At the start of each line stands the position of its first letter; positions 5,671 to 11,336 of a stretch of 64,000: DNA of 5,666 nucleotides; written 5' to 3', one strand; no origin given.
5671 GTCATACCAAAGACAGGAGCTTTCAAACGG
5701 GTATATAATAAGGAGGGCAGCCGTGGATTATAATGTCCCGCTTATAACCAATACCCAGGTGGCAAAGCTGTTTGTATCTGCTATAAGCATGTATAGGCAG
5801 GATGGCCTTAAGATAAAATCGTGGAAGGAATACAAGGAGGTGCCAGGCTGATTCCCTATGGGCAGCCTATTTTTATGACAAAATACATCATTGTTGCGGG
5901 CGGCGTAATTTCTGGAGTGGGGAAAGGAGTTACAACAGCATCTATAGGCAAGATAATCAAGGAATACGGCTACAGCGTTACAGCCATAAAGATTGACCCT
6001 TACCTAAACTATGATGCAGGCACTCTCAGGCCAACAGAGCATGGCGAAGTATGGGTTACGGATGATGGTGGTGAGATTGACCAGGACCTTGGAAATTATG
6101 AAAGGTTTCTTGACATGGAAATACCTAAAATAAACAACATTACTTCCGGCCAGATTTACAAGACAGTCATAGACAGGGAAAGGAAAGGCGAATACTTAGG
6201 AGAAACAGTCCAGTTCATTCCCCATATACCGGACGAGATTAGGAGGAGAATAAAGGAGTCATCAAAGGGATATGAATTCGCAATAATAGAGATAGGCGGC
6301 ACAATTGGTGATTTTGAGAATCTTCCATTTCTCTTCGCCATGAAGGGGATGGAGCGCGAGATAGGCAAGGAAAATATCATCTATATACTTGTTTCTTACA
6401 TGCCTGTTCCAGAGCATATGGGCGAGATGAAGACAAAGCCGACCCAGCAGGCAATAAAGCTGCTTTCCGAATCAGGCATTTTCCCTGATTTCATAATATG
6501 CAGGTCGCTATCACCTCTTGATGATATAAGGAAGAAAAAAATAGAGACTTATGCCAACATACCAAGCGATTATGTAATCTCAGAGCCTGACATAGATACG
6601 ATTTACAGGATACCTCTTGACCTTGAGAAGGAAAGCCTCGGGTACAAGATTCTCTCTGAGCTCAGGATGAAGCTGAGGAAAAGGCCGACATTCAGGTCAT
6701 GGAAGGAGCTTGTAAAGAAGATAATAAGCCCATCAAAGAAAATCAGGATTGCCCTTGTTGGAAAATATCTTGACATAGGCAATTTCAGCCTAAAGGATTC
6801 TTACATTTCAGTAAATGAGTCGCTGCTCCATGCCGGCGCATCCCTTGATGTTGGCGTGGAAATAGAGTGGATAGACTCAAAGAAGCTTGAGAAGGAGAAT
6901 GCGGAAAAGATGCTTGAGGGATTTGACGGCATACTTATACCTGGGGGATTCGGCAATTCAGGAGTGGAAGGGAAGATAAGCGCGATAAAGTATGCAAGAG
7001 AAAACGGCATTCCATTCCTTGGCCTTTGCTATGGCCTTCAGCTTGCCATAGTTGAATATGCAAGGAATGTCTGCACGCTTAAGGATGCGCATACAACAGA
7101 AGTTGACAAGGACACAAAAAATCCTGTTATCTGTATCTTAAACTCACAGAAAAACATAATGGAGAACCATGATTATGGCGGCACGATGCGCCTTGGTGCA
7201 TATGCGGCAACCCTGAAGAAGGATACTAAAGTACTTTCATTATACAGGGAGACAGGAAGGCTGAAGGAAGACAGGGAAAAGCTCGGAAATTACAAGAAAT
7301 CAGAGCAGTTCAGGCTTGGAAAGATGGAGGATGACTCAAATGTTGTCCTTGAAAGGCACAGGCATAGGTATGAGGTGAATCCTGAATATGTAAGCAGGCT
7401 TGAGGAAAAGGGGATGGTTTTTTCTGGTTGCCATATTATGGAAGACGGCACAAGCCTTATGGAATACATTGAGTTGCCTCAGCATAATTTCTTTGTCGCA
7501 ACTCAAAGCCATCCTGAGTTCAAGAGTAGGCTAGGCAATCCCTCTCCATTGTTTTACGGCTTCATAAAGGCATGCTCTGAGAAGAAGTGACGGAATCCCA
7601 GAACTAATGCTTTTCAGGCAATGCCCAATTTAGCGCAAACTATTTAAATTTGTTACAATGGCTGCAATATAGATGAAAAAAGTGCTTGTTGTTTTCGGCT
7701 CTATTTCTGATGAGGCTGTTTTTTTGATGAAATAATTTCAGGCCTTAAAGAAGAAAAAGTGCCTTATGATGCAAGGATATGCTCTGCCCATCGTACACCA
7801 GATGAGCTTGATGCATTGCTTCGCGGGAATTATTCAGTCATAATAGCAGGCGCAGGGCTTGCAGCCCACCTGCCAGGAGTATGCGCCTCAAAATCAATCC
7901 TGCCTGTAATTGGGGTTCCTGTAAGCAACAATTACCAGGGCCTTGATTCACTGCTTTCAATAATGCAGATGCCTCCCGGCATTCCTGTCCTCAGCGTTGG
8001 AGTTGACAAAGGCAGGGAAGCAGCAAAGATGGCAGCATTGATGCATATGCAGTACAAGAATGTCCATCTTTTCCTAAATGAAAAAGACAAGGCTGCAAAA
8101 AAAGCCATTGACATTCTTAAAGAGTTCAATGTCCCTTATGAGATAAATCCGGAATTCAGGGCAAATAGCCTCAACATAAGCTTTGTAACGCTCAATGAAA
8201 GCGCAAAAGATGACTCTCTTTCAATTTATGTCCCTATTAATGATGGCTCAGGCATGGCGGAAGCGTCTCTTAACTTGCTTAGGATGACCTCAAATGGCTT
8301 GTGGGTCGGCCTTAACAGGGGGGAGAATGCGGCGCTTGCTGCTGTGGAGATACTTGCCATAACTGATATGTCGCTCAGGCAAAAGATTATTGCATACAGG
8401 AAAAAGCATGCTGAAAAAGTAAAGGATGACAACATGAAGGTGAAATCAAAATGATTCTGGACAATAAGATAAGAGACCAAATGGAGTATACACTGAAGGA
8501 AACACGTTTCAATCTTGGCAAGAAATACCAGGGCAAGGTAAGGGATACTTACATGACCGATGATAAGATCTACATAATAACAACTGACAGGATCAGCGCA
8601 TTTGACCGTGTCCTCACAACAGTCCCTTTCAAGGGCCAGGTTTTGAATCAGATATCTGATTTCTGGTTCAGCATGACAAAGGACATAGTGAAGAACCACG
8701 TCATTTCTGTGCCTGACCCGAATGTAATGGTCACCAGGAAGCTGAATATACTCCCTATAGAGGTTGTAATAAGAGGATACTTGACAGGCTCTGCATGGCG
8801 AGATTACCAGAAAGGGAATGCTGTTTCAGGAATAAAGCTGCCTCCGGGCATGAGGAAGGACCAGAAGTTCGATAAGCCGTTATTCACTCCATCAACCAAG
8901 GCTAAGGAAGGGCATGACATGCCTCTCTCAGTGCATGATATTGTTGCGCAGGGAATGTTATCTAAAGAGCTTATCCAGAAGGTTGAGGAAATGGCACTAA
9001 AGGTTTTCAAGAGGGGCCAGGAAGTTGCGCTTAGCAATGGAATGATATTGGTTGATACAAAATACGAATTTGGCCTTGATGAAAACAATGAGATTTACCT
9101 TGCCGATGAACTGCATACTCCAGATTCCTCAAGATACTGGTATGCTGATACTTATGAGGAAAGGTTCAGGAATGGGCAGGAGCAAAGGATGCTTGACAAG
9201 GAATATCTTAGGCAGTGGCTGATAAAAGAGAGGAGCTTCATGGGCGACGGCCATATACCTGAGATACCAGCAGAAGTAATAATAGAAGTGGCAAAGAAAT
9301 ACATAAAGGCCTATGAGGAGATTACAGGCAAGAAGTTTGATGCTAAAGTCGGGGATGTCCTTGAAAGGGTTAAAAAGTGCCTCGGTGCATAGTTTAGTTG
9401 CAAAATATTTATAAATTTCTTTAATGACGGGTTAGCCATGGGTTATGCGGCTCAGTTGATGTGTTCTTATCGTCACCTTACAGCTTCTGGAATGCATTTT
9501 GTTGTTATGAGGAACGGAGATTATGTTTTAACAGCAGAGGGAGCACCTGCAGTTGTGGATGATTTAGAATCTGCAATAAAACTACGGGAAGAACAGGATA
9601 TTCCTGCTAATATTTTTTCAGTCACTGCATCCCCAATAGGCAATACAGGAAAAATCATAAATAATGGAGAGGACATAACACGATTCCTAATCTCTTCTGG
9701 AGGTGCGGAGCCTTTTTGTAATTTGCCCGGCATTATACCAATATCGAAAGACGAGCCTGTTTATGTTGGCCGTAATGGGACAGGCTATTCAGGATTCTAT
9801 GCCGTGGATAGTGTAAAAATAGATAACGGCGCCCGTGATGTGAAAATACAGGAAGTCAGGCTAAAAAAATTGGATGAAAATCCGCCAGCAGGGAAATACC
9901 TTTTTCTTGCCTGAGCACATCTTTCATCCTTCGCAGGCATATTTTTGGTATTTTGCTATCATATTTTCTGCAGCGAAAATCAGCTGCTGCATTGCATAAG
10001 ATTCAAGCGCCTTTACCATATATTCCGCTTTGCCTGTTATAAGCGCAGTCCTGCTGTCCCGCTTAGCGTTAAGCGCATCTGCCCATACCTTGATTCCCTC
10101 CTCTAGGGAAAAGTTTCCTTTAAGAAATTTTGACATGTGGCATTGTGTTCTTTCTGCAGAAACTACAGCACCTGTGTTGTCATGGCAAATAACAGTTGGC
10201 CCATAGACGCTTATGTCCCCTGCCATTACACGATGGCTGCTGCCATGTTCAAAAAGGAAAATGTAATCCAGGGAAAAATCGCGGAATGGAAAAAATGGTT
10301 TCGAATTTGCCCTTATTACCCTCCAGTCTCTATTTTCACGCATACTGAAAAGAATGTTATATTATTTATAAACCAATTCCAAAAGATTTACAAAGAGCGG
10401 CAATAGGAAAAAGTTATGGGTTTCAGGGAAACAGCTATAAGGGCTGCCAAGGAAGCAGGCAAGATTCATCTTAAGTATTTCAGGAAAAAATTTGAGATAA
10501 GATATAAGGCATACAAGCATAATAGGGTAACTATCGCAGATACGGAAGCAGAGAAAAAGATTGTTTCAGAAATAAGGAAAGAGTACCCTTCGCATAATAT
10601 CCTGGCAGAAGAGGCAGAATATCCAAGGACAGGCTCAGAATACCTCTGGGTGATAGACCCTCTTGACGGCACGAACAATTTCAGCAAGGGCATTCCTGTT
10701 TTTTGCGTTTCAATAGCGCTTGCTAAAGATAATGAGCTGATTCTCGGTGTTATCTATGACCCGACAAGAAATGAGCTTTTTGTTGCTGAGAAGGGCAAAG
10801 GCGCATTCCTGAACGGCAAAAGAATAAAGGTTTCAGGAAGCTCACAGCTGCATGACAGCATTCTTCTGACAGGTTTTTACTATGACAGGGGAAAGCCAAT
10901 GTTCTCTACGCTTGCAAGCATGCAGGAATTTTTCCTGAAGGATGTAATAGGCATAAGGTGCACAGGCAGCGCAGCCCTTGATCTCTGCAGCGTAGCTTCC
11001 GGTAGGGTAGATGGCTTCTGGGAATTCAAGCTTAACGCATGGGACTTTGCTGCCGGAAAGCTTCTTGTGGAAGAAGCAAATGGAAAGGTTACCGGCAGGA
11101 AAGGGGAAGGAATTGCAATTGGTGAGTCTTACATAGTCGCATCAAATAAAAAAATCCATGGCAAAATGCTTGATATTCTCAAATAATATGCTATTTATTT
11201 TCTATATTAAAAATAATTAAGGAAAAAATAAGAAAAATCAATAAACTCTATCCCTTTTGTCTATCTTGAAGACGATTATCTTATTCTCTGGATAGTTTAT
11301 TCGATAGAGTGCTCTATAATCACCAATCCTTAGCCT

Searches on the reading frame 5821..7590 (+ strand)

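Call 97: search_protein_families(library=pfam, proteins=[window:5821-7590:+], max_evalue=0.001)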
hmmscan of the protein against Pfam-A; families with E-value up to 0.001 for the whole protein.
window:5821-7590:+ (589 aa): 4 families
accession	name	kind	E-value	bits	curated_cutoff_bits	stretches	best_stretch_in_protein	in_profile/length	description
PF06418.20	CTP_synth_N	-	1.1e-106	356.5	26.1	1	21-283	1-265/265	CTP synthase N-terminus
PF00117.34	GATase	-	1.5e-36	126.3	22.8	1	324-583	2-189/190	Glutamine amidotransferase class-I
PF01656.29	CbiA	-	1.9e-05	25.1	25.4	1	30-309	7-54/125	CobQ/CobB/MinD/ParA nucleotide binding domain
PF07722.19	Peptidase_C26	-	0.00092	19.5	20.5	0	388-411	97-120/219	Peptidase C26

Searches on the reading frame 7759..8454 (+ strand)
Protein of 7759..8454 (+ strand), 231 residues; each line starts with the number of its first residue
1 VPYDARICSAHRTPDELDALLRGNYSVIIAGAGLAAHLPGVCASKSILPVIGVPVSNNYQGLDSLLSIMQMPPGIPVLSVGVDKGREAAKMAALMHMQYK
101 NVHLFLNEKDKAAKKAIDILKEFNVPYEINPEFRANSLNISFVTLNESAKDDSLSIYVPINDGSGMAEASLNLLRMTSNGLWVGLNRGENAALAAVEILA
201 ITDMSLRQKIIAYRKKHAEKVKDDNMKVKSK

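Call 97: search_protein_families(library=pfam, proteins=[window:7759-8454:+], max_evalue=0.001)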
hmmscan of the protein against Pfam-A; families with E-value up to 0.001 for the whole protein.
window:7759-8454:+ (231 aa): 1 family
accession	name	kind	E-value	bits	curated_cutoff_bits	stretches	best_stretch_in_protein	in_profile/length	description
PF00731.26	AIRC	-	7.7e-43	146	30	2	2-111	28-143/148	AIR carboxylase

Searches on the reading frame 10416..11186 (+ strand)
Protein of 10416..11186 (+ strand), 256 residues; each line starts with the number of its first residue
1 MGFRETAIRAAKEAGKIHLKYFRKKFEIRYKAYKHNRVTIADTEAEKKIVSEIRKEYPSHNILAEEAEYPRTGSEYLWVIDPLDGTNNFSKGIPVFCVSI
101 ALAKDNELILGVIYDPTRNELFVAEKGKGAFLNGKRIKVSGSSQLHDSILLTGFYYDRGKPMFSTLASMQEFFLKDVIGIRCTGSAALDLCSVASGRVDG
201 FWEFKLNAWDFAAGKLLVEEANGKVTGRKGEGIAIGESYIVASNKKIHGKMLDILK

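Call 54: search_protein_families(library=pfam, proteins=[window:10416-11186:+], max_evalue=0.001)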
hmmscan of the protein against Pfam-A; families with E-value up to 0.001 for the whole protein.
window:10416-11186:+ (256 aa): 1 family
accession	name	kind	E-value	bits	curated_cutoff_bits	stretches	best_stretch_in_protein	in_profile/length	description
PF00459.30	Inositol_P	-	1.9e-69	234.6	27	1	4-252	6-263/271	Inositol monophosphatase family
